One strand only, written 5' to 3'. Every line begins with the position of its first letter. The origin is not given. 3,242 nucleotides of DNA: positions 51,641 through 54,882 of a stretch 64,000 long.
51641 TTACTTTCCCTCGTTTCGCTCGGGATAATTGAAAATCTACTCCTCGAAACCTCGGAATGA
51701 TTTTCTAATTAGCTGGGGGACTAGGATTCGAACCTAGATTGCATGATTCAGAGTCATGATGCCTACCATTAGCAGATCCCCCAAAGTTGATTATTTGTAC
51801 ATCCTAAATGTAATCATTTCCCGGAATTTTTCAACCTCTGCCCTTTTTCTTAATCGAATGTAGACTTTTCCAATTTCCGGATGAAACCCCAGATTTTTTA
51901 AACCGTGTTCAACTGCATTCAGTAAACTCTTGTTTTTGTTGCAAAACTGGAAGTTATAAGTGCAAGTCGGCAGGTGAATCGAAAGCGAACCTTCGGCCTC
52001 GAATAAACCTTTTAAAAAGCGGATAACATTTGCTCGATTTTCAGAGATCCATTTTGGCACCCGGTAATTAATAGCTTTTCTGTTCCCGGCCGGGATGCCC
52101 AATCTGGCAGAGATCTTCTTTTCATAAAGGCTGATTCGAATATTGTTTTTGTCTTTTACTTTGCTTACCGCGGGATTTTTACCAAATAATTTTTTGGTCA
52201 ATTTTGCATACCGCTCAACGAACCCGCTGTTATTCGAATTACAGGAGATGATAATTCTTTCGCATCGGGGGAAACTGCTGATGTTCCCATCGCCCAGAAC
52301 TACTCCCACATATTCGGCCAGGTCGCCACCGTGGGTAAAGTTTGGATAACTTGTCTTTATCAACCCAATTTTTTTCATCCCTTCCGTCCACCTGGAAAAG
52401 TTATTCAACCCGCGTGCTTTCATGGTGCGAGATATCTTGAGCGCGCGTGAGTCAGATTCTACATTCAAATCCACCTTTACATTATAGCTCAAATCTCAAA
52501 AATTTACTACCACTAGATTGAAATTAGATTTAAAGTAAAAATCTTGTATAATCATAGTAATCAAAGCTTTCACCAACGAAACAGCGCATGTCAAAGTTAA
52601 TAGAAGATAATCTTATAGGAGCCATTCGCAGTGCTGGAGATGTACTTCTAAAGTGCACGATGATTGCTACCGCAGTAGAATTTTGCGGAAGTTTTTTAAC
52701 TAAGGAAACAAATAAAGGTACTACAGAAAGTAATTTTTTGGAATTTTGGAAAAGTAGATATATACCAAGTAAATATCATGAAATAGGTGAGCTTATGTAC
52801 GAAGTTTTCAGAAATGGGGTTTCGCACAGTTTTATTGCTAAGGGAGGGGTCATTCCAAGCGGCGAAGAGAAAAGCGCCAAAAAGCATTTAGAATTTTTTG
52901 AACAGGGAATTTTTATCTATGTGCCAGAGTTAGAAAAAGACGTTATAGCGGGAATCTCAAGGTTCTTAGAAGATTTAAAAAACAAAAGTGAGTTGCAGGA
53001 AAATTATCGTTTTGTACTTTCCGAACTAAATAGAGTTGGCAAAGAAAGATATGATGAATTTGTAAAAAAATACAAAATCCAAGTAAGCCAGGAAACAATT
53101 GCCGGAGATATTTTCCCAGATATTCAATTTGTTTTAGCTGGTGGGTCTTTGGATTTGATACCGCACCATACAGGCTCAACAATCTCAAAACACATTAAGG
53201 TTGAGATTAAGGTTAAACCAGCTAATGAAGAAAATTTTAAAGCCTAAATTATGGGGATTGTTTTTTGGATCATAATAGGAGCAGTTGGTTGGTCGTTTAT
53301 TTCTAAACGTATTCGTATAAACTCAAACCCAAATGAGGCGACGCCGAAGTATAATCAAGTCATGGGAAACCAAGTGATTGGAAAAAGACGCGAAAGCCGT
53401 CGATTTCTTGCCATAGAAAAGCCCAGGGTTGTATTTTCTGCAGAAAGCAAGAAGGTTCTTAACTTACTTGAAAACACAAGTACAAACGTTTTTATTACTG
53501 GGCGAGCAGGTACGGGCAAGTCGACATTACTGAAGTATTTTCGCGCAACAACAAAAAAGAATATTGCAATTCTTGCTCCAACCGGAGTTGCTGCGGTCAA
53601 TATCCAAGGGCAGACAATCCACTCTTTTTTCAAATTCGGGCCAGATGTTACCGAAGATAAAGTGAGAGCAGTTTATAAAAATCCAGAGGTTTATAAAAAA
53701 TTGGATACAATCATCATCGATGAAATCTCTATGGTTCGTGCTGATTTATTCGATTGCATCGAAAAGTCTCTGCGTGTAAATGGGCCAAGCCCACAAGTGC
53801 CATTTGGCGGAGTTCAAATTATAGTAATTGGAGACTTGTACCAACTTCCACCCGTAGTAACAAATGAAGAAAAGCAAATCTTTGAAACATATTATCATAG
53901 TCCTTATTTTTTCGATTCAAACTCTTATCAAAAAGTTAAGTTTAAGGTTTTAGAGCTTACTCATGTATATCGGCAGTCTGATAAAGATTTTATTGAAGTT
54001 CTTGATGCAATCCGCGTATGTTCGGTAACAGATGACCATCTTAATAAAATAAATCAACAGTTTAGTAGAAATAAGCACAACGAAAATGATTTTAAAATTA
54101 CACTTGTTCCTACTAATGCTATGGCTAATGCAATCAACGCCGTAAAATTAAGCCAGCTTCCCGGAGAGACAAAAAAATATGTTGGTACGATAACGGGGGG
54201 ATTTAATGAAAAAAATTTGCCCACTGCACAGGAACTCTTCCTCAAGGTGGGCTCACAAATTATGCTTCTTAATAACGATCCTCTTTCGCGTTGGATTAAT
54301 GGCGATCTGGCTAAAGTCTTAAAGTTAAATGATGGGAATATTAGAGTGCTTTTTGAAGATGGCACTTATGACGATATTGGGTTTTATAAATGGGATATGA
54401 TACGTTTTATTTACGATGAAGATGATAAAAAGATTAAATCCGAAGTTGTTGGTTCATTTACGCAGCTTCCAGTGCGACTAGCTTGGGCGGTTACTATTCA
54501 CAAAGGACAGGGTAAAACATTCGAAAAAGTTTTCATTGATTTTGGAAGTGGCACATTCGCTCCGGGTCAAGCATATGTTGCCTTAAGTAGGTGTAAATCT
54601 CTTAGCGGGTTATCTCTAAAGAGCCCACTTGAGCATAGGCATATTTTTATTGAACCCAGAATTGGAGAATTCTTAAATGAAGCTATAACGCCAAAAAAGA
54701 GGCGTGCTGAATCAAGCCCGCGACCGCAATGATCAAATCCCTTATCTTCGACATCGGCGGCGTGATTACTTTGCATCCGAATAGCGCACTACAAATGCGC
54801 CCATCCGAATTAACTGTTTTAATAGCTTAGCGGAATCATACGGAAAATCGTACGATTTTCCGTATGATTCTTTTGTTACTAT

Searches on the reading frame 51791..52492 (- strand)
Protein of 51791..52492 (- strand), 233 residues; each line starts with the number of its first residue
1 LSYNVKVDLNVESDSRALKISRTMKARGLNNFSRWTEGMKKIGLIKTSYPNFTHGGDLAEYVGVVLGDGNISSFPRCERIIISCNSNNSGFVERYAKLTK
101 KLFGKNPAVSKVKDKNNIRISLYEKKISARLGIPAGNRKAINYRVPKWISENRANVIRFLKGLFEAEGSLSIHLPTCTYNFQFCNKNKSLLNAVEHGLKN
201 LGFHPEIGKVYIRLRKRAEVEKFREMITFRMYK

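Call 6: search_protein_families(library=pfam, proteins=[window:51791-52492:-], max_evalue=1)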
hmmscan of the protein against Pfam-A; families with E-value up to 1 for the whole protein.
window:51791-52492:- (233 aa): 3 families
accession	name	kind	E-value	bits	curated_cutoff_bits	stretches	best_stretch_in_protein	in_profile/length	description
PF14528.11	LAGLIDADG_3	-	2.2e-07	31.4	22.5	1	157-226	4-80/82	LAGLIDADG-like domain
PF16780.10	AIMP2_LysRS_bd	-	0.011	16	27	1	165-181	11-27/47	AIMP2 lysyl-tRNA synthetase binding domain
PF14527.11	LAGLIDADG_WhiA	-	0.013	16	23.2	1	159-209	4-52/93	WhiA LAGLIDADG-like domain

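Call 7: search_protein_families(library=padloc, proteins=[window:51791-52492:-], max_evalue=1)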
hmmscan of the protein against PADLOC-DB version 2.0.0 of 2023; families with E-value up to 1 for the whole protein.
window:51791-52492:- (233 aa): 1 family
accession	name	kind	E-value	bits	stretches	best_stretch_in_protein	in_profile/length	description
PDLC03686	HEase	-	0.0025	15.9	1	152-205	102-149/188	homing endonuclease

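Call 8: search_protein_families(library=ncbifam, proteins=[window:51791-52492:-], max_evalue=1)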
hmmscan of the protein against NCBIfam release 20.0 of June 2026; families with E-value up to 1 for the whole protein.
window:51791-52492:- (233 aa): 3 families
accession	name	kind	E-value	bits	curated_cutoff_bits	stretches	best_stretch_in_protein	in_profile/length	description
NF038162.1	RtcB_rel_intein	exception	8.2e-07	27.4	1150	1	128-182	325-380/961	intein-containing RtcB family protein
NF038098.1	GyrA_w_intein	exception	0.0055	14.6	1850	1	128-231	308-415/1232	intein-containing DNA gyrase subunit A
NF033428.5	PSM_epsilo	equivalog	0.51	10.2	33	1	156-164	10-18/21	epsilon family phenol-soluble modulin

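Call 9: search_protein_families(library=phrogs, proteins=[window:51791-52492:-], max_evalue=0.1)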
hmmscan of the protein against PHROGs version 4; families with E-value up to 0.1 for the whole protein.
window:51791-52492:- (233 aa): 2 families
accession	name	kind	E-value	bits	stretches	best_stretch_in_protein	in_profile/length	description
phrog_10094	-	unknown function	0.024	15.8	1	87-124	38-75/88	-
phrog_19299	-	head and packaging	0.034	13.5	1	62-202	156-294/702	terminase large subunit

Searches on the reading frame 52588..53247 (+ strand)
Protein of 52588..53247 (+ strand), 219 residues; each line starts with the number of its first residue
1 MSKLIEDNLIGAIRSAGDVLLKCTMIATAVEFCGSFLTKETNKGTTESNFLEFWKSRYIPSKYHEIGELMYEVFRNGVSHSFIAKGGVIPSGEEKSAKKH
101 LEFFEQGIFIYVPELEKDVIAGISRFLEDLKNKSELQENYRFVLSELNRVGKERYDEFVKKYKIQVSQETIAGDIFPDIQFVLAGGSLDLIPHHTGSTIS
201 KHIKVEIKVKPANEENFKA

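Call 6: search_protein_families(library=pfam, proteins=[window:52588-53247:+], max_evalue=1)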
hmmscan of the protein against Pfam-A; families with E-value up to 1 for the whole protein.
window:52588-53247:+ (219 aa): 1 family
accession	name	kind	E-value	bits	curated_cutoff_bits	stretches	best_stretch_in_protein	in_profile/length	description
PF02284.21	COX5A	-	0.13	12.7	24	1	125-153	63-92/103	Cytochrome c oxidase subunit Va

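Call 7: search_protein_families(library=padloc, proteins=[window:52588-53247:+], max_evalue=1)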
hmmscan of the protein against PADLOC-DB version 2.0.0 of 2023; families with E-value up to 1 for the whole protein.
window:52588-53247:+ (219 aa): 0 families

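Call 8: search_protein_families(library=ncbifam, proteins=[window:52588-53247:+], max_evalue=1)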
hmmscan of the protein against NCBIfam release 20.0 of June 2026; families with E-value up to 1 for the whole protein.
window:52588-53247:+ (219 aa): 1 family
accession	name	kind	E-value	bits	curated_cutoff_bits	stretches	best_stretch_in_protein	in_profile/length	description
NF010213.0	PRK13677.1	equivalog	0.053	13.6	150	1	98-164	36-100/128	DUF3461 family protein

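Call 9: search_protein_families(library=phrogs, proteins=[window:52588-53247:+], max_evalue=0.1)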
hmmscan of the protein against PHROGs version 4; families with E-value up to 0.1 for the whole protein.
window:52588-53247:+ (219 aa): 0 families

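Call 79: find_homologous_proteins(query=window:52588-53247:+)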
Query window:52588-53247:+ (219 aa): 8 proteins with E <= 0.001 among 266 candidates.
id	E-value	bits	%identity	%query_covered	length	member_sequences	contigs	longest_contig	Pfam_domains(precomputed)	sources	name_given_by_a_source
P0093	9.3e-140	481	100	100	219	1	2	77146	-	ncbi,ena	-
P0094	8.6e-71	256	57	97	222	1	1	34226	-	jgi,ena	jgi:hypothetical protein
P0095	1.8e-66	242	58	86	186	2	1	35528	-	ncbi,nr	ncbi:hypothetical protein C4571_01715 [Candidatus Parcubacteria bacterium]|nr:MAG: hypothetical prot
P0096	5.2e-66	240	60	80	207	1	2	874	-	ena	-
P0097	7.0e-58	214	57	80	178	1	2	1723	-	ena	-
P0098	4.3e-56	208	54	82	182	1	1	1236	-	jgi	-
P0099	1.6e-52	196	51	84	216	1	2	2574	-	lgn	-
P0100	6.4e-45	171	57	66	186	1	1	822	-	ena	-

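Call 81: find_encoding_contigs(protein=P0094, flank=5000, max_places=1)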
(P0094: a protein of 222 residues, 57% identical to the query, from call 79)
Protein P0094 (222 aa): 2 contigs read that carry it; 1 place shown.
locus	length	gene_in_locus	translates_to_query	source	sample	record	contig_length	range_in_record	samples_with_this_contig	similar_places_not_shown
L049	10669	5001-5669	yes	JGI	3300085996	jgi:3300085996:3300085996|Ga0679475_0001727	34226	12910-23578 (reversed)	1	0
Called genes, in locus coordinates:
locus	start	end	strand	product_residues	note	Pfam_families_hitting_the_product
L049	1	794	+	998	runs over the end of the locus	PF07719:TPR_2 (faint), PF00931:NB-ARC, PF13432:TPR_16 (faint), PF07721:TPR_4 (faint), PF13176:TPR_7 (faint), PF13424:TPR_12, PF17874:TPR_MalT, PF13424:TPR_12, +5 more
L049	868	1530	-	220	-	-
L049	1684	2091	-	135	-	-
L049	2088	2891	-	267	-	PF13814:Replic_Relax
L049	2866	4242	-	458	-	PF01935:DUF87, PF10412:TrwB_AAD_bind (weak)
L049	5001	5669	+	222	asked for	-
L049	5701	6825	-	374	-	-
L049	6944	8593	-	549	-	PF00239:Resolvase, PF07508:Recombinase, PF13408:Zn_ribbon_recom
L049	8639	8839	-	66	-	-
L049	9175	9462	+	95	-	-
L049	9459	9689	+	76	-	-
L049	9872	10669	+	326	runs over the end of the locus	-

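Call 82: find_encoding_contigs(protein=P0095, flank=5000, max_places=1)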
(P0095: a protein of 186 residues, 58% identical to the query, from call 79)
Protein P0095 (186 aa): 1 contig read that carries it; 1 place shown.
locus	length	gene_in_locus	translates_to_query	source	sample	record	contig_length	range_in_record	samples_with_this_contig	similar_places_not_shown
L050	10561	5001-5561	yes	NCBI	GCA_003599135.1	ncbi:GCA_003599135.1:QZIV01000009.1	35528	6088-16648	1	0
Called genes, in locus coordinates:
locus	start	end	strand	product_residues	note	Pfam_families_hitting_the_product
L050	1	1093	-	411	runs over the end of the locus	PF00587:tRNA-synt_2b, PF03129:HGTP_anticodon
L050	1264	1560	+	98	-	-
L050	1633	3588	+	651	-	PF02366:PMT, PF13231:PMT_2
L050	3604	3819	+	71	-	-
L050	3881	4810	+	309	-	-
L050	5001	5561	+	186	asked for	-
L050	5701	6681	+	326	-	PF03703:bPH_2 (weak), PF04326:SLFN_AlbA_2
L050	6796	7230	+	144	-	PF09997:DUF2238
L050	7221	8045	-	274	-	PF08478:POTRA_1 (faint)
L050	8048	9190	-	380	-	PF01168:Ala_racemase_N, PF00842:Ala_racemase_C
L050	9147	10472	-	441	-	PF02403:Seryl_tRNA_N, PF00587:tRNA-synt_2b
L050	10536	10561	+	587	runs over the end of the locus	PF07973:tRNA_SAD, PF00587:tRNA-synt_2b, PF03129:HGTP_anticodon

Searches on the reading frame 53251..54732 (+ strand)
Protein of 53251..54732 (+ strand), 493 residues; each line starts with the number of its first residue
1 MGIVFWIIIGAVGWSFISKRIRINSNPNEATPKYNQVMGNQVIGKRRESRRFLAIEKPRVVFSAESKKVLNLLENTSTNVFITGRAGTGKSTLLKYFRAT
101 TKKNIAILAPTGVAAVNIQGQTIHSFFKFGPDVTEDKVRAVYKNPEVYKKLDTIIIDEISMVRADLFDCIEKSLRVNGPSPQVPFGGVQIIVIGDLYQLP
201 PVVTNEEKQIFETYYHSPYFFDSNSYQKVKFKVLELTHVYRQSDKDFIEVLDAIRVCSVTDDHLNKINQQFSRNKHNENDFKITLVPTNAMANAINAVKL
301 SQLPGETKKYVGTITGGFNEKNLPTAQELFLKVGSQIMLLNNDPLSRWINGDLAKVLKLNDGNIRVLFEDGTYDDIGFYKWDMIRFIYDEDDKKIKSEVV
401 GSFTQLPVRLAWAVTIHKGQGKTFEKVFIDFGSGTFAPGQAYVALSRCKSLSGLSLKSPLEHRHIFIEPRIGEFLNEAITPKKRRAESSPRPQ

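Call 6: search_protein_families(library=pfam, proteins=[window:53251-54732:+], max_evalue=1)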
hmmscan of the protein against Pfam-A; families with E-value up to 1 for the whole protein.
window:53251-54732:+ (493 aa): 36 families (the best 25 are shown)
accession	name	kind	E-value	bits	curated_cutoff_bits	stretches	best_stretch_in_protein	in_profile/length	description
PF05970.20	PIF1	-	1.4e-32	113.5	25.9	1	65-245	5-192/223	PIF1-like helicase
PF13245.12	AAA_19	-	2e-12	47.8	25.1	1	76-202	10-132/134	AAA domain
PF13604.12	AAA_30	-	2.2e-12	47.5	27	1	71-255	12-169/191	AAA domain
PF02689.20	Herpes_Helicase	-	1.5e-07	30.3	27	2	413-464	732-785/808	Helicase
PF13479.12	AAA_24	-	1.3e-06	28.9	27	1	78-175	3-89/195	AAA domain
PF01443.25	Viral_helicase1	-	1.7e-05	25.2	21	1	81-163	2-72/228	Viral superfamily 1 RNA helicase core domain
PF13191.12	AAA_16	-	0.00013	22.9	32.6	1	65-105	8-53/167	AAA ATPase domain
PF13401.12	AAA_22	-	0.00023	21.9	27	1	77-170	5-104/130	AAA domain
PF13538.12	UvrD_C_2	-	0.00025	21.3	27.4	1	410-450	1-47/52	UvrD-like helicase C-terminal domain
PF24883.2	NPHP3_N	-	0.00031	21.4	24.8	1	67-102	10-47/164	Nephrocystin 3, N-terminal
PF13173.12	AAA_14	-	0.0011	19.4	27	1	79-163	4-75/129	AAA domain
PF25199.1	nSTAND_NTPase5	-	0.0039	17.5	34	1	75-95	39-59/145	Novel STAND NTPase 5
PF07728.20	AAA_5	-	0.0041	17.6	22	1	79-168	1-84/139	AAA domain (dynein-related subfamily)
PF12775.13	AAA_7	-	0.0045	17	25.8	1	66-167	22-117/181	P-loop containing dynein motor region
PF14532.12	Sigma54_activ_2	-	0.0048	17.6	25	1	67-107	11-51/138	Sigma-54 interaction domain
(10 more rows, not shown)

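Call 7: search_protein_families(library=padloc, proteins=[window:53251-54732:+], max_evalue=1)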
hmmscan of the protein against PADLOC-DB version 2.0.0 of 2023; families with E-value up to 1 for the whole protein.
window:53251-54732:+ (493 aa): 16 families
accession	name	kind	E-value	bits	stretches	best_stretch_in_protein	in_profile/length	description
PDLC05065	PDC-S68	-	6.8e-25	85.1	2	62-202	606-745/1221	-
PDLC05064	PDC-S68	-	3.9e-19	65.9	2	60-255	684-884/1273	-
PDLC04476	PDC-M16A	-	3.6e-18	63.3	3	67-162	14-128/691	-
PDLC04475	PDC-M16A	-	7.9e-17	59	3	68-125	22-88/721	-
PDLC01734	typeIV_RecD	-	9.6e-17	58.5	2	59-202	337-476/763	RecD_0_IVD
PDLC05066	PDC-S68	-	4.8e-16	56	2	81-202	597-721/1202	-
PDLC05035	PDC-S53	-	4.9e-16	56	2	37-272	471-673/900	-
PDLC01148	RecD_like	-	1.9e-15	54.2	1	60-450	312-674/719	RecD/Tra ATPase fused to N-terminal HHH domain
PDLC04472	PDC-M16A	-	8.3e-10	35.6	3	70-125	232-297/930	-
PDLC04474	PDC-M16A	-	2.5e-07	27.5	2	401-431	639-669/917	-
PDLC02372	Nhi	-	0.00051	16.8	1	71-169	193-282/470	-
PDLC02350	AbiO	-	0.0011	15.8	1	70-173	191-280/468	AbiO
PDLC04140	mad8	-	0.0054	14.3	1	75-97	25-47/314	mads_8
PDLC04897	PDC-S06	-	0.012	12.2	1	72-116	18-62/727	-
PDLC02161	Avs2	-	0.032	9.8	1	75-158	339-424/1499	-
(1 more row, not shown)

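Call 8: search_protein_families(library=ncbifam, proteins=[window:53251-54732:+], max_evalue=1)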
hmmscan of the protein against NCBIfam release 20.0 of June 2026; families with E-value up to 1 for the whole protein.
window:53251-54732:+ (493 aa): 23 families
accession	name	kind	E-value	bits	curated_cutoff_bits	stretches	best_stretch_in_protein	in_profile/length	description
TIGR01448.2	helicase_RecD2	equivalog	3.1e-21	75.2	500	1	79-430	333-659/713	SF1B family DNA helicase RecD2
TIGR01447.1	recD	equivalog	1.2e-15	57.2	310.15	2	114-429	231-544/597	exodeoxyribonuclease V subunit alpha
TIGR02768.1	TraA_Ti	equivalog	4.3e-11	41.8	590.45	2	260-449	549-708/751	Ti-type conjugative transfer relaxase TraA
NF010464.0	PRK13889.1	subfamily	2.3e-06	25.8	1015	2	52-125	337-414/992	conjugal transfer relaxase TraA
NF041815.1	Avs4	equivalog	0.00018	18.8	1500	1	74-157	199-278/1579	AVAST type 4 anti-phage nuclease Avs4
NF008127.0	PRK10875.1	equivalog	0.00041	19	671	1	383-426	517-558/619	exodeoxyribonuclease V subunit alpha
NF047389.1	ATPase_Sll1717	subfamily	0.0014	17.8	75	1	71-115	25-68/454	P-loop ATPase, Sll1717 family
NF045998.1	cleave_ABC_plasm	equivalog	0.0014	17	500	1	60-103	474-519/673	Mbov_0121 family peptidase domain-containing ABC transporter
NF000355.4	ribo_prot_ABC_F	equivalog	0.004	16.1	380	1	68-104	330-368/499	ribosomal protection-like ABC-F family protein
TIGR02928.1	TIGR02928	subfamily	0.0058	15.5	181.3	1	74-106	37-69/366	orc1/cdc6 family replication initiation protein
NF005317.0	PRK06851.1-1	equivalog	0.0059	15.9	689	1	34-100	172-235/369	hypothetical protein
TIGR01618.1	phage_P_loop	hypoth_equivalog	0.0069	16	138.75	1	73-174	8-105/220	phage nucleotide-binding protein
NF010340.0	PRK13768.1-2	equivalog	0.016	14.9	293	0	79-103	5-29/265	GTPase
NF007601.2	PRK10247.1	equivalog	0.019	14.4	292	1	60-98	7-48/204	iron efflux ABC transporter ATP-binding subunit FetA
TIGR02673.1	FtsE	equivalog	0.03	14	264.85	1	76-103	27-54/214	cell division ATP-binding protein FtsE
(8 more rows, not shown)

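Call 9: search_protein_families(library=phrogs, proteins=[window:53251-54732:+], max_evalue=0.1)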
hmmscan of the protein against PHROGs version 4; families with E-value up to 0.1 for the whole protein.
window:53251-54732:+ (493 aa): 15 families
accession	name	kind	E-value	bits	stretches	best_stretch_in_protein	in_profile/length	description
phrog_325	-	DNA, RNA and nucleotide metabolism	1.4e-90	305.9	1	68-480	481-892/986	Dda-like helicase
phrog_30356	-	DNA, RNA and nucleotide metabolism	1.3e-49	170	2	78-398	19-341/823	helicase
phrog_4412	-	DNA, RNA and nucleotide metabolism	2.1e-21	77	2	78-275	346-522/743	exonuclease V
phrog_25471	-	unknown function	6.2e-11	43.6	1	69-177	14-147/162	-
phrog_124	-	DNA, RNA and nucleotide metabolism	7.6e-05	23.2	1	75-167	41-125/382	Sak4-like ssDNA annealing protein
phrog_2666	-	head and packaging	0.00069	19.4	1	46-111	290-358/555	terminase large subunit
phrog_18297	-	unknown function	0.00074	19.1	0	71-98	115-141/672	-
phrog_168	-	DNA, RNA and nucleotide metabolism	0.0013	19.5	1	68-162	32-112/314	clamp loader of DNA polymerase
phrog_170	-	other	0.0019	18.7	1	54-96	68-109/323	PhoH-like phosphate starvation-inducible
phrog_13260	-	unknown function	0.0037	17.2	1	67-180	31-140/497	-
phrog_2872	-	DNA, RNA and nucleotide metabolism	0.0045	17.6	1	77-163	2-87/219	Sak4-like ssDNA annealing protein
phrog_249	-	moron, auxiliary metabolic gene and host takeover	0.018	15.4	1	65-102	117-152/380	porphyrin biosynthesis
phrog_14719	-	unknown function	0.036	13.1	1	66-101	288-323/833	-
phrog_7998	-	unknown function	0.037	14.2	1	72-122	36-82/339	-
phrog_7485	-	unknown function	0.046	13.6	1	80-108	230-258/430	-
